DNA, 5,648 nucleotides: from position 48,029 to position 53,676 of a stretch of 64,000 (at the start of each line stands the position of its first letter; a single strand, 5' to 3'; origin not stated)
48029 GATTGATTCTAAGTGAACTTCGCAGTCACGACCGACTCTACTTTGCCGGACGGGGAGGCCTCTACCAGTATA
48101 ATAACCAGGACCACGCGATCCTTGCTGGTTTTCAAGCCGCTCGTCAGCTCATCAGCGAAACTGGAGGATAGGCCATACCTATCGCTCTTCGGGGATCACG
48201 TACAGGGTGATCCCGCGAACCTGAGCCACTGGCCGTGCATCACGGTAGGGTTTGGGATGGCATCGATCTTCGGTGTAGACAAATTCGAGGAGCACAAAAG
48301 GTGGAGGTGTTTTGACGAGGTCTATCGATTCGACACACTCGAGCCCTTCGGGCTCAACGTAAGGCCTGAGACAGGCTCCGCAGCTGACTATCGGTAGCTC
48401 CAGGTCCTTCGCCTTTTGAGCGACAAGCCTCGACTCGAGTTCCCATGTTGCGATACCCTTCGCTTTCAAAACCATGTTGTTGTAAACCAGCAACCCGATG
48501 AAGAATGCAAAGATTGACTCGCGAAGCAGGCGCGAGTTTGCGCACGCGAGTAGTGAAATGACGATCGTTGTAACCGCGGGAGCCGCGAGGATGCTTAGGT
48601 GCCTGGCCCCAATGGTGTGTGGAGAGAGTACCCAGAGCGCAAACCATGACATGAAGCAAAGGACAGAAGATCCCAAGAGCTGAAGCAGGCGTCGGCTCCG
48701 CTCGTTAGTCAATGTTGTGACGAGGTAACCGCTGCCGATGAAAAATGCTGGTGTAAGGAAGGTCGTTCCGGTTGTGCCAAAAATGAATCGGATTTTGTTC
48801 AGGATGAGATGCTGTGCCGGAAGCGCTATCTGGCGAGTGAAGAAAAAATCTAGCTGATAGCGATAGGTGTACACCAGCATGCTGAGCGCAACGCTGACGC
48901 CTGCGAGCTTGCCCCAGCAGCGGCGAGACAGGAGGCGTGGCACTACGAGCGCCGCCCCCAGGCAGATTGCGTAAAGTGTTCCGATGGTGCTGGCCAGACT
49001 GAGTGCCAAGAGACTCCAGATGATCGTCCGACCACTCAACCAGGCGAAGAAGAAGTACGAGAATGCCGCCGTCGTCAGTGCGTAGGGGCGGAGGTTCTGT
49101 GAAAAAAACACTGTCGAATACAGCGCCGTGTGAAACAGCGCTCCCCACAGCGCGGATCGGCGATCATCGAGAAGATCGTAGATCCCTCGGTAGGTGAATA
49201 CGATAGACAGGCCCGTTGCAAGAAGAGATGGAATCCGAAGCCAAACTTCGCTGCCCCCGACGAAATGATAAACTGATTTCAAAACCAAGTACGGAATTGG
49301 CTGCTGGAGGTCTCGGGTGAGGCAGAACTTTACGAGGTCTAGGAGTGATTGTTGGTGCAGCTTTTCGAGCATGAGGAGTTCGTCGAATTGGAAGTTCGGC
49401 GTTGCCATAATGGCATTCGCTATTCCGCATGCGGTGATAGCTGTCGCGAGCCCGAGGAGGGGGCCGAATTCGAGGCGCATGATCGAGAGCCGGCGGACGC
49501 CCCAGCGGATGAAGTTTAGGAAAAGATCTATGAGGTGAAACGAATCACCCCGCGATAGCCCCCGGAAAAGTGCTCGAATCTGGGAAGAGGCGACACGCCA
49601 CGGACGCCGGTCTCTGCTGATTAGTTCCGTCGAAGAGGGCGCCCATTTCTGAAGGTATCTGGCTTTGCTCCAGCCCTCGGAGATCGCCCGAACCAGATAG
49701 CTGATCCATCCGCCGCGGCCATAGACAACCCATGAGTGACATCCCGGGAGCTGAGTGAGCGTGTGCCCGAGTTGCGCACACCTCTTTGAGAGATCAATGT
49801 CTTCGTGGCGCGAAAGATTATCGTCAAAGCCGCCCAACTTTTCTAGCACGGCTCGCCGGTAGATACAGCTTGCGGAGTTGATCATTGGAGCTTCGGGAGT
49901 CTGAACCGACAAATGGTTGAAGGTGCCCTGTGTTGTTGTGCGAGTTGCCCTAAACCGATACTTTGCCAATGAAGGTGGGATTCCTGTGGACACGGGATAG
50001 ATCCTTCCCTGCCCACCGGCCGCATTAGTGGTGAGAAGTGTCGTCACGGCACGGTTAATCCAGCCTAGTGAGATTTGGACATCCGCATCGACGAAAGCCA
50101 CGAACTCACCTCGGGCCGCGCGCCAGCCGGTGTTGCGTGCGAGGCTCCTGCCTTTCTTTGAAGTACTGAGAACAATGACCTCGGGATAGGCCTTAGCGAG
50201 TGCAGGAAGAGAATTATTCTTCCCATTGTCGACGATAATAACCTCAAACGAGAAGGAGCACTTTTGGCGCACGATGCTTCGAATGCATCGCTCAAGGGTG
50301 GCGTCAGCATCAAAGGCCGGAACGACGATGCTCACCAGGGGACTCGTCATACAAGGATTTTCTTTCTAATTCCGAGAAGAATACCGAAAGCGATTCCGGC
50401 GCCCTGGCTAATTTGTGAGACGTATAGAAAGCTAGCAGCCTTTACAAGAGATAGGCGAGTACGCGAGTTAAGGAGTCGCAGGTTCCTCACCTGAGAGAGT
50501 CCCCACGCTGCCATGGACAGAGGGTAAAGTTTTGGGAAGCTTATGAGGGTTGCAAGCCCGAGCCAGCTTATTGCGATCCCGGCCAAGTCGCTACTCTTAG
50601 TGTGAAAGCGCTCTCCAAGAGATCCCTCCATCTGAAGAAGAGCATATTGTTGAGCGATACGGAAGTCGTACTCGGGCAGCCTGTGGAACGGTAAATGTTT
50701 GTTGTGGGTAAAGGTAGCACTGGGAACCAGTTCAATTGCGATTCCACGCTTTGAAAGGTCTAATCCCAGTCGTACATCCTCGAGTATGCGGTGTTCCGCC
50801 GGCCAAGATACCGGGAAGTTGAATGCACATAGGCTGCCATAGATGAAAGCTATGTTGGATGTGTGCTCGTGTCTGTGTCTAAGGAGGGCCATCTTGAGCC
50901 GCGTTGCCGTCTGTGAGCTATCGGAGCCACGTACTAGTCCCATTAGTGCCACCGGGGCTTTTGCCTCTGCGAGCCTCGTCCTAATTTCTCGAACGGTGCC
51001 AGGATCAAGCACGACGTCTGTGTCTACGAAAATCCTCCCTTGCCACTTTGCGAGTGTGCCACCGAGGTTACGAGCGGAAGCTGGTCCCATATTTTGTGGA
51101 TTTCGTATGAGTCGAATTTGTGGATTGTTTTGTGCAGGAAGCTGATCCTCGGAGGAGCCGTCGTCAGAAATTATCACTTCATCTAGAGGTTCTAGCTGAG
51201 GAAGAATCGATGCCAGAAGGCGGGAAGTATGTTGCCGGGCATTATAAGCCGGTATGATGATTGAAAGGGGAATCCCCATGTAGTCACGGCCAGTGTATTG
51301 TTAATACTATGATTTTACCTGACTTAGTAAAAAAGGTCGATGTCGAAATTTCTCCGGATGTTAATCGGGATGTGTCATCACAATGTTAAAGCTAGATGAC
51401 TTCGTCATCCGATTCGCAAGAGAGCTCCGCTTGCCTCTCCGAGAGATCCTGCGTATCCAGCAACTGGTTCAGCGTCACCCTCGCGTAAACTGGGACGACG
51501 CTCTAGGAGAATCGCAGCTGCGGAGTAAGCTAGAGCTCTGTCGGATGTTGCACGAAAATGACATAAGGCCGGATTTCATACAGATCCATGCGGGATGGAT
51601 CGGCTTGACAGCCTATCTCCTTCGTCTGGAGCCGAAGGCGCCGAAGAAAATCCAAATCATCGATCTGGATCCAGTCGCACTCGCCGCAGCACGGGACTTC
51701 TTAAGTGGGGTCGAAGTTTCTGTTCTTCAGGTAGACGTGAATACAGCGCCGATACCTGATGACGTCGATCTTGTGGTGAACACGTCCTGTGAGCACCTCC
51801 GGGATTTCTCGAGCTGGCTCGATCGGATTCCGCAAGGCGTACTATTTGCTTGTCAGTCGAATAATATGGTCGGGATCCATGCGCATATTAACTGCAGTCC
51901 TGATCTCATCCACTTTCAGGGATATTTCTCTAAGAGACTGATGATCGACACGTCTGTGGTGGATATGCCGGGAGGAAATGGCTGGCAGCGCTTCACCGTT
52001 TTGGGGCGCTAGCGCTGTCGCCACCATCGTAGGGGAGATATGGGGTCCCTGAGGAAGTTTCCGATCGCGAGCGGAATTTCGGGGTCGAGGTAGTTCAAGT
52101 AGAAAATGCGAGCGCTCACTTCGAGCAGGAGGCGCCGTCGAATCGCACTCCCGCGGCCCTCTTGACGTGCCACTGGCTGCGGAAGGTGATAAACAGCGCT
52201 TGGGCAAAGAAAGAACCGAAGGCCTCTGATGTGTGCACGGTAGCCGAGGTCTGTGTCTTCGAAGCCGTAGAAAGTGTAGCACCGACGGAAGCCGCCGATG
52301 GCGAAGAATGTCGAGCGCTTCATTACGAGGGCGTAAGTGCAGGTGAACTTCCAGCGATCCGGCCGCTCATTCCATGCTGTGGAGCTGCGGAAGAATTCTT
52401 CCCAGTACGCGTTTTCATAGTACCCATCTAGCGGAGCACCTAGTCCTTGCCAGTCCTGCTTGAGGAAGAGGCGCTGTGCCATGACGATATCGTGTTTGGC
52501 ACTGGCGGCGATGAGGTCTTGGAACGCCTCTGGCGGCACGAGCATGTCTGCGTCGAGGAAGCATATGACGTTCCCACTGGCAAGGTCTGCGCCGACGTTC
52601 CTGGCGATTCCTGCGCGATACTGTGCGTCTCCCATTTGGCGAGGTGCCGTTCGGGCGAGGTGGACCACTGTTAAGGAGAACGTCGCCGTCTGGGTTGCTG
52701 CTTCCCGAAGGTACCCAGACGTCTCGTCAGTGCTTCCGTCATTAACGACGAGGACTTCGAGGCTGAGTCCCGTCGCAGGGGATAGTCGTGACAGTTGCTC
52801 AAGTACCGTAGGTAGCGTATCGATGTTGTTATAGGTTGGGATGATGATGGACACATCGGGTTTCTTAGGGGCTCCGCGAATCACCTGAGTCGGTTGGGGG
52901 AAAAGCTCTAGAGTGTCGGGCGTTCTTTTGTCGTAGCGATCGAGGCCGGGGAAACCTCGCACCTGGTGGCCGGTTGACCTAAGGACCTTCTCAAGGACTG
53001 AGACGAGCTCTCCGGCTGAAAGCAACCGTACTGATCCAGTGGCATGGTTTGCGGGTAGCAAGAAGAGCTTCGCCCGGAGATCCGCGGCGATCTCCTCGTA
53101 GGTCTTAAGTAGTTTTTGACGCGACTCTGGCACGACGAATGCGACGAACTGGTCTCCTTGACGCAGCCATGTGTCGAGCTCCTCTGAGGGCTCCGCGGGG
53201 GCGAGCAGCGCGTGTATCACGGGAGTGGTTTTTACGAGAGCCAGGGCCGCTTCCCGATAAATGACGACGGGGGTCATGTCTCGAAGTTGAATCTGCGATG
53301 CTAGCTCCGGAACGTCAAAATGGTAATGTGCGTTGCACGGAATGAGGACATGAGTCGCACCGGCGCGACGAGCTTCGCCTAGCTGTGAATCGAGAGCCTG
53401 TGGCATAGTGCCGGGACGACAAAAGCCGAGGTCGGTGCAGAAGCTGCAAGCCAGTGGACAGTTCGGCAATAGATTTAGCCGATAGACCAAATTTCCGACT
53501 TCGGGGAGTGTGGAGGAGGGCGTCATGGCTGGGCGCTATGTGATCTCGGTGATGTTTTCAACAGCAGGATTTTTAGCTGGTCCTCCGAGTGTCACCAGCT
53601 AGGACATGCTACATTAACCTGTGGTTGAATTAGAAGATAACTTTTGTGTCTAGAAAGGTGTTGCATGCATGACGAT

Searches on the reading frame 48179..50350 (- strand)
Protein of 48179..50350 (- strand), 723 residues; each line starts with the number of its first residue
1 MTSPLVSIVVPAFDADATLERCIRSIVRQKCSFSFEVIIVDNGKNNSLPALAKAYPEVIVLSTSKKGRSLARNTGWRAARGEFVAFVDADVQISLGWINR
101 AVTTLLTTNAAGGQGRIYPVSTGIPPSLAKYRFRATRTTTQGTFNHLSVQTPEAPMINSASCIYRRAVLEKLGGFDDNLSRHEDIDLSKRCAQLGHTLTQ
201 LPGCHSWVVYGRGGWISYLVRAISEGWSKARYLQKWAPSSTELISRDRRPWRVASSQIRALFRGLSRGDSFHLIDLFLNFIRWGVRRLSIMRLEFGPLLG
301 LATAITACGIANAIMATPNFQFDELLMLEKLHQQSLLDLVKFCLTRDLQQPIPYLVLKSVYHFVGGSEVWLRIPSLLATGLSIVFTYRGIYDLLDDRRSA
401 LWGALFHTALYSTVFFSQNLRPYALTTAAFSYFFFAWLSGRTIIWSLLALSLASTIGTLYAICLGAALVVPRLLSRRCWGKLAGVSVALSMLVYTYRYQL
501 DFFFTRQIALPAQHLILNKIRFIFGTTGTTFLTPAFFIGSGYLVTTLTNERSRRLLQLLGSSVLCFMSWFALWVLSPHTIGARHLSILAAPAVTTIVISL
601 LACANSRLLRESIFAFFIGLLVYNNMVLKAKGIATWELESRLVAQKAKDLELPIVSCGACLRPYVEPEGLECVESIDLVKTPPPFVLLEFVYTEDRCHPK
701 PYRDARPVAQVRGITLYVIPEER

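Call 12: search_protein_families(library=pfam, proteins=[window:48179-50350:-], max_evalue=0.01)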
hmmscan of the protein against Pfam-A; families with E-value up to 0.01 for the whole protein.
window:48179-50350:- (723 aa): 5 families
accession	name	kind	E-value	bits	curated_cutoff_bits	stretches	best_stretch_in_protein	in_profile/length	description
PF00535.33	Glycos_transf_2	-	1.9e-26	93.4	23.3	1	7-173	1-168/168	Glycosyl transferase family 2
PF13641.12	Glyco_tranf_2_3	-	3e-13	50.8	27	1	6-198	3-201/230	Glycosyltransferase like family 2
PF10111.15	Glyco_tranf_2_2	-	3.8e-08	33.6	27.3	1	21-198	13-206/276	Glycosyltransferase like family 2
PF13632.12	Glyco_trans_2_3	-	6.8e-05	23.2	27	1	84-202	2-117/198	Glycosyl transferase family group 2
PF13506.12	Glyco_transf_21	-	0.0009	19.2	21.7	1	73-202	23-148/174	Glycosyl transferase family 21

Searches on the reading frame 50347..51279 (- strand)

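Call 12: search_protein_families(library=pfam, proteins=[window:50347-51279:-], max_evalue=0.01)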
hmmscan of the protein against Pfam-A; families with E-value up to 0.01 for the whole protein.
window:50347-51279:- (310 aa): 3 families
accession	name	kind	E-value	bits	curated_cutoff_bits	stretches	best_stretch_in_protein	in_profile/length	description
PF00535.33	Glycos_transf_2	-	3e-19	70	23.3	1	6-156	1-162/168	Glycosyl transferase family 2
PF13641.12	Glyco_tranf_2_3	-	5.8e-08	33.5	27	1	5-193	3-212/230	Glycosyltransferase like family 2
PF10111.15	Glyco_tranf_2_2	-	0.0089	16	27.3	0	6-92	1-95/276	Glycosyltransferase like family 2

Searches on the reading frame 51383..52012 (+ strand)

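Call 12: search_protein_families(library=pfam, proteins=[window:51383-52012:+], max_evalue=0.01)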
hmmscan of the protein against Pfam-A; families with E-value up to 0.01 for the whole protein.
window:51383-52012:+ (209 aa): 1 family
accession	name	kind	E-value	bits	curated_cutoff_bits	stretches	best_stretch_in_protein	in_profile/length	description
PF13649.12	Methyltransf_25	-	0.00014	22.9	27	1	78-141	11-81/97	Methyltransferase domain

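Call 38: search_protein_families(library=pfam, proteins=[window:51383-52012:+], max_evalue=10)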
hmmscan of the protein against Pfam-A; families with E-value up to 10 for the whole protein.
window:51383-52012:+ (209 aa): 3 families
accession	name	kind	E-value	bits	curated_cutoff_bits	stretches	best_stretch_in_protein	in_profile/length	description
PF13649.12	Methyltransf_25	-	0.00014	22.9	27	1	78-141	11-81/97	Methyltransferase domain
PF08242.18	Methyltransf_12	-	0.16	13.1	30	1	77-149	12-88/98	Methyltransferase domain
PF12000.14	Glyco_trans_4_3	-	0.19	11.9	25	1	50-87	52-88/168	Glycosyl transferase family 4 group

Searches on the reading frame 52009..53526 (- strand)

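Call 12: search_protein_families(library=pfam, proteins=[window:52009-53526:-], max_evalue=0.01)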
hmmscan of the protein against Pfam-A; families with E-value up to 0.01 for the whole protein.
window:52009-53526:- (505 aa): 5 families
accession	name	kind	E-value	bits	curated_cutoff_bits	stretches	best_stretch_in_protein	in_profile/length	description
PF00535.33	Glycos_transf_2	-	1.6e-21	77.4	23.3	1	226-405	1-162/168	Glycosyl transferase family 2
PF13641.12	Glyco_tranf_2_3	-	4.5e-13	50.2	27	1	223-452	1-209/230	Glycosyltransferase like family 2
PF10111.15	Glyco_tranf_2_2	-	1.5e-08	34.9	27.3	1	226-430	1-198/276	Glycosyltransferase like family 2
PF02709.20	Glyco_transf_7C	-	2.7e-05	24.2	23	1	388-443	13-67/78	N-terminal domain of galactosyltransferase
PF13506.12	Glyco_transf_21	-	0.0014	18.6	21.7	1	316-445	29-151/174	Glycosyl transferase family 21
